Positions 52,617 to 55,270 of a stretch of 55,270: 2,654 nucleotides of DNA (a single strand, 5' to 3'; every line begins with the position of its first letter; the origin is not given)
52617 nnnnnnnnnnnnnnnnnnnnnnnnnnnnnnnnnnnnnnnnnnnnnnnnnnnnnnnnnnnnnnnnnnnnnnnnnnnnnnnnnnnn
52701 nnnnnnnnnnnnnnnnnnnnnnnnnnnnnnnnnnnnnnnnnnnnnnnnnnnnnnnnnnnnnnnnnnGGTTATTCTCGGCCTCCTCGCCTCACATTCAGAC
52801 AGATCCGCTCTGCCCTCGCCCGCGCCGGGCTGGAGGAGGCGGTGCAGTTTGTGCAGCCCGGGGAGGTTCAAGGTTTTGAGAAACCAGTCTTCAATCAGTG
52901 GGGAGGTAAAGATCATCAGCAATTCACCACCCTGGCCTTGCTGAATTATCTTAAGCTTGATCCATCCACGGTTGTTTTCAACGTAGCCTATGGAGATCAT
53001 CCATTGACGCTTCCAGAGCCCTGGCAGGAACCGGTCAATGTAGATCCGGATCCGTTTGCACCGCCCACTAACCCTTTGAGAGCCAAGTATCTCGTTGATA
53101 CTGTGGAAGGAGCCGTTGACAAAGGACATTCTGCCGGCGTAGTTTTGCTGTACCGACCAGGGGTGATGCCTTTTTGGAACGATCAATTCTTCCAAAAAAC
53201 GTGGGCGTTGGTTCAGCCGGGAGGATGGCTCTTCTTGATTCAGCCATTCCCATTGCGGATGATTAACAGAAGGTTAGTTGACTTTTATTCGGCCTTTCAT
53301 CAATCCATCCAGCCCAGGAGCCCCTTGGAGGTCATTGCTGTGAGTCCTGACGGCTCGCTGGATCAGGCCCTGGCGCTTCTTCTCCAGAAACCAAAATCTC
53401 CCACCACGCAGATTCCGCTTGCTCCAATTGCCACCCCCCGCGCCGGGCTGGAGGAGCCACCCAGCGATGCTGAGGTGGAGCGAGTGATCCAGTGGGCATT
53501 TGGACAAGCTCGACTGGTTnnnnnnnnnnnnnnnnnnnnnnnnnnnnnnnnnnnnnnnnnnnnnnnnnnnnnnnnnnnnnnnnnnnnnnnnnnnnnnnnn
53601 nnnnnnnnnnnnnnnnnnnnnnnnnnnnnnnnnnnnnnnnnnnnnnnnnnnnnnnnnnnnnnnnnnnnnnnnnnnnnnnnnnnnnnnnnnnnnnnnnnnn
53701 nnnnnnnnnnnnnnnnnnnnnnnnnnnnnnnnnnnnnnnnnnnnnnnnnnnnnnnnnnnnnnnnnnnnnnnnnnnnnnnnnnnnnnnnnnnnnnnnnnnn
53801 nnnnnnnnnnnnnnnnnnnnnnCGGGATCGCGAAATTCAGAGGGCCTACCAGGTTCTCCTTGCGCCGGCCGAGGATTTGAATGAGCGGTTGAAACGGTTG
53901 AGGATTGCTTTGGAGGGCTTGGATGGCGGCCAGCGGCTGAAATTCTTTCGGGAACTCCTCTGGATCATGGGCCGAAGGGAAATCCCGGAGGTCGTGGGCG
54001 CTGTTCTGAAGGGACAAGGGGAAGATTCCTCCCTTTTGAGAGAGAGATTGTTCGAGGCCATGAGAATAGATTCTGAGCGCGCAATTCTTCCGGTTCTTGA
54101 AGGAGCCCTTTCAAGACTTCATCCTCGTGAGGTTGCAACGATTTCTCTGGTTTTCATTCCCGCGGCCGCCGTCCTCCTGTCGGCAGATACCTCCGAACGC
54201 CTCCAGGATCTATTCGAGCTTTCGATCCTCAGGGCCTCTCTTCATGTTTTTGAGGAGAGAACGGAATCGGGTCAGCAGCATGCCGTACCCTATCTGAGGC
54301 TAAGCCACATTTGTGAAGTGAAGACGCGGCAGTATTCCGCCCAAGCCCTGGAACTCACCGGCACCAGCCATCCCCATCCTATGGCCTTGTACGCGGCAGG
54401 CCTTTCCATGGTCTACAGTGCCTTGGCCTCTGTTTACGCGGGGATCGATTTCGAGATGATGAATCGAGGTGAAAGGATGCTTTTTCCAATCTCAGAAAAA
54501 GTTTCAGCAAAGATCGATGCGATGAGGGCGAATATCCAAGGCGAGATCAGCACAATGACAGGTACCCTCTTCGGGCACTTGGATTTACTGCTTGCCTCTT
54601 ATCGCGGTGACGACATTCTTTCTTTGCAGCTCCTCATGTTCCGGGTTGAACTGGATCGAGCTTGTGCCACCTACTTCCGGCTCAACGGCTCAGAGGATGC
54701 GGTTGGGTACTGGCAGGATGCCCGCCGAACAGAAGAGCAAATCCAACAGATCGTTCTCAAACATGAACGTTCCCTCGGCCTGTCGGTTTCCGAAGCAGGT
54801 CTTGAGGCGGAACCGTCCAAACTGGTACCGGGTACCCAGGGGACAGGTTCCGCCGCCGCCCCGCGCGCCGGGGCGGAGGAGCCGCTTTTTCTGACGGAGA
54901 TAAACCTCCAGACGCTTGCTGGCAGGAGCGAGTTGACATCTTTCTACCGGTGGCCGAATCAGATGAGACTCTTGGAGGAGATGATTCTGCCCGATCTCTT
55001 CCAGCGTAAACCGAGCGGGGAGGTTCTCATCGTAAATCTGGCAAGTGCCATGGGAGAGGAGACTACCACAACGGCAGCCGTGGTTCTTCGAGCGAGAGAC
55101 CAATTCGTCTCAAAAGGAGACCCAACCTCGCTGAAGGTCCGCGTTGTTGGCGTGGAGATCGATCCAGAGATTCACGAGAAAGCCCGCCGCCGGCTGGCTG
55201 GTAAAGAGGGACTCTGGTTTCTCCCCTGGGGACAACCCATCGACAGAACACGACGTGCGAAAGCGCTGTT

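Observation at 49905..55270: Giant open reading frame (at least 1788 codons, still open at the window edge) that the supplied ORF track does not list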

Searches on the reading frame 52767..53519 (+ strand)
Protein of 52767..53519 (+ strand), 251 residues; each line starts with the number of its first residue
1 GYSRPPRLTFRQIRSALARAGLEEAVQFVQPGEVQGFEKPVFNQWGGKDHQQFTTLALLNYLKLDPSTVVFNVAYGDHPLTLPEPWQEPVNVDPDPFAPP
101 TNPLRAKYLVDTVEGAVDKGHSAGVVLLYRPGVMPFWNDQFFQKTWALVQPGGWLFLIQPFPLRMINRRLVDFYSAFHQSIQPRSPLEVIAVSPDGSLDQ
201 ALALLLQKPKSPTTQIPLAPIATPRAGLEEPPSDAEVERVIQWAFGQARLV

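Call 89: predict_structure(alignment_id=A7)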
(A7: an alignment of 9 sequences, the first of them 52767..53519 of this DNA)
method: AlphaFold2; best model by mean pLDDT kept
length: 251 residues; sequences in the alignment: 9
mean_pLDDT: 73.9   pTM: 0.72
mean pLDDT of the five models: 73.9, 72.9, 72.5, 72.4, 71.1
residues with pLDDT >= 90: 85; 70-90: 64; 50-70: 54; < 50: 48
segments of 3 or more residues with pLDDT < 50: 1-7, 213-220, 222-232, 234-251
pLDDT, mean of each block of 10 residues (from residue 1): 45 56 75 80 62 93 97 79 92 75 69 91 94 73 94 92 60 84 87 86 92 50 46 44 36 36
secondary structure, 60 per line:
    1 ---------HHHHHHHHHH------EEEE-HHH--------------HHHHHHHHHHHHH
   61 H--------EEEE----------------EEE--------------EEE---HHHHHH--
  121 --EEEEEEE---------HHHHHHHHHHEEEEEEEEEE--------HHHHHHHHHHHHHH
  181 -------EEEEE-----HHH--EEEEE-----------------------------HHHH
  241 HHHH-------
elements in order: H10-19 E26-29 H48-61 E70-73 E90-92 E107-109 H113-118 E123-129 H139-148 E149-158 H167-180 E188-192 E203-207 H237-244

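Call 93: fold_search(model_id=the predicted structure, library=pdb)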
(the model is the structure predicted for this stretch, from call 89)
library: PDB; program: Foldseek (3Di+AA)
matches with E <= 10: 1231; with E <= 0.001: 178
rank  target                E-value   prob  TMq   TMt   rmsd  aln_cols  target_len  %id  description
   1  3vse_B                5.9e-06  1.00  0.37  0.26   6.9       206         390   11  Crystal structure of methyltransferase (released 2013-04-10)
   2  3cjt_C                1.4e-05  1.00  0.39  0.39  15.2       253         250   16  Ribosomal protein L11 methyltransferase (PrmA) in complex with dimethylated ribosomal protein L11 (released 2008-05-20)
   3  1wxw_B                1.5e-05  1.00  0.36  0.25   6.0       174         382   13  Crystal structure of Tt1595, a putative SAM-dependent methyltransferase from Thermus thermophillus HB8 (released 2005-08-02)
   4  3vse_D                1.7e-05  1.00  0.38  0.27   7.1       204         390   11  Crystal structure of methyltransferase (released 2013-04-10)
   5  3vse_C                1.7e-05  1.00  0.33  0.23   7.7       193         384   12  Crystal structure of methyltransferase (released 2013-04-10)
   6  8eyi_F                1.9e-05  1.00  0.39  0.10  12.3       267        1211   13  Atomic model of the core modifying region of human fatty acid synthase (released 2023-05-24)
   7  3ofk_D                2.0e-05  1.00  0.40  0.52   5.8       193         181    8  Crystal structure of N-methyltransferase NodS from Bradyrhizobium japonicum WM9 in complex with S-adenosyl-l-homocyste (released 2010-10-27)
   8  2as0_A                2.5e-05  1.00  0.38  0.26   7.0       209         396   18  Crystal Structure of PH1915 (APC 5817): A Hypothetical RNA Methyltransferase (released 2005-09-20)
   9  3cjr_A                3.1e-05  1.00  0.40  0.40  14.2       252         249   15  Ribosomal protein L11 methyltransferase (PrmA) in complex with ribosomal protein L11 (K39A) and inhibitor Sinefungin. (released 2008-05-20)
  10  5c37_A                3.1e-05  1.00  0.40  0.18  12.9       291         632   11  Structure of the beta-ketoacyl reductase domain of human fatty acid synthase bound to a spiro-imidazolone inhibitor (released 2016-06-22)
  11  7cfe                  3.5e-05  1.00  0.41  0.47  12.8       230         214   12  Crystal structure of RsmG methyltransferase of M. tuberculosis (released 2021-06-30)
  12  3mcz_A                3.7e-05  1.00  0.35  0.27  13.4       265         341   12  The Structure of an O-methyltransferase family protein from Burkholderia thailandensis. (released 2010-05-26)
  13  1wxw_A                4.0e-05  1.00  0.35  0.25   6.2       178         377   12  Crystal structure of Tt1595, a putative SAM-dependent methyltransferase from Thermus thermophillus HB8 (released 2005-08-02)
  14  3c0k_A                4.2e-05  1.00  0.34  0.24   6.4       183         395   11  Crystal Structure of a ribosomal RNA methyltranferase (released 2008-11-04)
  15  8x8j_A                4.2e-05  1.00  0.36  0.37   9.0       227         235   13  The structure of AbBioc in complex with inhibitor sinefungin (released 2024-11-13)
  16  3cjt_G                4.5e-05  1.00  0.40  0.40  14.4       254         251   14  Ribosomal protein L11 methyltransferase (PrmA) in complex with dimethylated ribosomal protein L11 (released 2008-05-20)
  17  3vse_A                5.4e-05  1.00  0.36  0.25   6.8       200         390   12  Crystal structure of methyltransferase (released 2013-04-10)
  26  3ofk_A                6.6e-05  1.00  0.39  0.46  10.6       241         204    9  Crystal structure of N-methyltransferase NodS from Bradyrhizobium japonicum WM9 in complex with S-adenosyl-l-homocyste (released 2010-10-27)
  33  3ofk_B                9.6e-05  1.00  0.41  0.50   8.4       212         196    9  Crystal structure of N-methyltransferase NodS from Bradyrhizobium japonicum WM9 in complex with S-adenosyl-l-homocyste (released 2010-10-27)
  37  3cjt_A                1.2e-04  1.00  0.40  0.40   5.3       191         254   16  Ribosomal protein L11 methyltransferase (PrmA) in complex with dimethylated ribosomal protein L11 (released 2008-05-20)
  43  3ofk_C                1.4e-04  1.00  0.38  0.45   9.7       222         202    9  Crystal structure of N-methyltransferase NodS from Bradyrhizobium japonicum WM9 in complex with S-adenosyl-l-homocyste (released 2010-10-27)
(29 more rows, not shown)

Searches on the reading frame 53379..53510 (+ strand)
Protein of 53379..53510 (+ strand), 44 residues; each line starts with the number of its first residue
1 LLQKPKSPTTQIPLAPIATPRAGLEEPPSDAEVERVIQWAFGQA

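Call 27: find_homologous_proteins(query=A3, max_evalue=10)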
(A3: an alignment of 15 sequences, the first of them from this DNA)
Query A3 (15 sequences): 1113 candidates shared short words with the query, none scored E <= 10.

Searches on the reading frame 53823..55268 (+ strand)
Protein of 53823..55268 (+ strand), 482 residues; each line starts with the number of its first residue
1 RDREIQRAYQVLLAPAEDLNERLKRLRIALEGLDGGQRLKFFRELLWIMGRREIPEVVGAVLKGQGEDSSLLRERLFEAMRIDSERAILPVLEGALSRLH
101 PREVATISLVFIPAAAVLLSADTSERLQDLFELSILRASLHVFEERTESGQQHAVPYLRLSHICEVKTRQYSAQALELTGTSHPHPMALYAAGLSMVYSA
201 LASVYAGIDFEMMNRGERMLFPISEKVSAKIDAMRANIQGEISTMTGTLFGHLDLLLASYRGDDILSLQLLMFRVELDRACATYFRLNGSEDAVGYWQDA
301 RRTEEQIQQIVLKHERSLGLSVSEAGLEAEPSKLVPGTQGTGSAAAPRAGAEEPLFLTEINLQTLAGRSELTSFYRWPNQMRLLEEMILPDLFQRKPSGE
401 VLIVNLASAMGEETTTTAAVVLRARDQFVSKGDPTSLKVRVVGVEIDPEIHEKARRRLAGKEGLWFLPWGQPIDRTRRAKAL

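Call 83: find_related_loci(query=window:53823-55268:+, collection=metagenome_contigs, flank=10000)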
Query window:53823-55268:+ (482 aa) in metagenome_contigs; peptide patterns used: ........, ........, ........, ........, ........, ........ (x = any residue, [..] = any of these).
67 stretches matched a pattern, but none encodes a relative of the query by tblastn (E <= 1e-3).

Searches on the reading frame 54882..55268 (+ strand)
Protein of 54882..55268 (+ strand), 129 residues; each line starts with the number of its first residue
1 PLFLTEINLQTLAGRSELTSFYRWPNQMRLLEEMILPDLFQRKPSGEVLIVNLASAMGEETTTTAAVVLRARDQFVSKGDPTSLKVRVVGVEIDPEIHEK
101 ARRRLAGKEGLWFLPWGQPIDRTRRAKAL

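Call 98: search_protein_families(library=pfam, proteins=[window:54882-55268:+], max_evalue=1)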
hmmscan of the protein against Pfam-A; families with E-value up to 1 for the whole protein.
seq(129 aa): 1 family
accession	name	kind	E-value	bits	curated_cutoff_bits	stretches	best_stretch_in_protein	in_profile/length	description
PF01739.24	CheR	-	5.3e-06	26.4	27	1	18-103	2-82/195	CheR methyltransferase, SAM binding domain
